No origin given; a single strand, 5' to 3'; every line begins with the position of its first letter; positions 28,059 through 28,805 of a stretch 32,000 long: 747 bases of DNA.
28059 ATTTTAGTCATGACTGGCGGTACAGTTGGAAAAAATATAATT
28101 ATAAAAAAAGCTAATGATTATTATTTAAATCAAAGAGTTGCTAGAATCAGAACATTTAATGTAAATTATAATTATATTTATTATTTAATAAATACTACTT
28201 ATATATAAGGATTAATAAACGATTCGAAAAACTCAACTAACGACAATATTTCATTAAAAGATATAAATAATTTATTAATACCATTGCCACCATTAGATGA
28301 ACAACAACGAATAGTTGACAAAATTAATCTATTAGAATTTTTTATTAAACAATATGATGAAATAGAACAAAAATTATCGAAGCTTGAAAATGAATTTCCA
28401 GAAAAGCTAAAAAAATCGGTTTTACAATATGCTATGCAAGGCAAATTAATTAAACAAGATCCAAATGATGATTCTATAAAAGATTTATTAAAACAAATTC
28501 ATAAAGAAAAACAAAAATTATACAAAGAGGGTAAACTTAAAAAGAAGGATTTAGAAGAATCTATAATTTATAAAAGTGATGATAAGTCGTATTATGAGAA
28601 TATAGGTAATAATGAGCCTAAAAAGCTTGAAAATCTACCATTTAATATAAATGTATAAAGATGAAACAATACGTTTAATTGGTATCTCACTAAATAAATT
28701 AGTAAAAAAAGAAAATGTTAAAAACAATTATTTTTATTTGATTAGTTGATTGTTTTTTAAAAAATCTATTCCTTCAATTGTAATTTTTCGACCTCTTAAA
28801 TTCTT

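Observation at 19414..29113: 8.8-kb accessory island between convergent dinB and ruvB, bracketed by 464-bp direct repeats that duplicate both gene ends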

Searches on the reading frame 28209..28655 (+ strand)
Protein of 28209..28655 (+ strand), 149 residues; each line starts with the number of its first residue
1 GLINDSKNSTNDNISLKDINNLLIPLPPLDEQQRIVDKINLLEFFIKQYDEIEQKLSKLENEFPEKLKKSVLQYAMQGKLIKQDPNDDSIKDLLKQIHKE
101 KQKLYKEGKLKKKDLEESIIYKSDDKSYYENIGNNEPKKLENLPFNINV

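Call 6: search_protein_families(library=pfam, max_evalue=0.01, proteins=[window:28209-28655:+])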
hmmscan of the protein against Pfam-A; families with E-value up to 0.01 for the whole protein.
seq(149 aa): 1 family
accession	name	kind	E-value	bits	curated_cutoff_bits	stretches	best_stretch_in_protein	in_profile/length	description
PF01420.25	Methylase_S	-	1.5e-05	25.7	22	1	6-48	116-155/168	Type I restriction modification DNA specificity domain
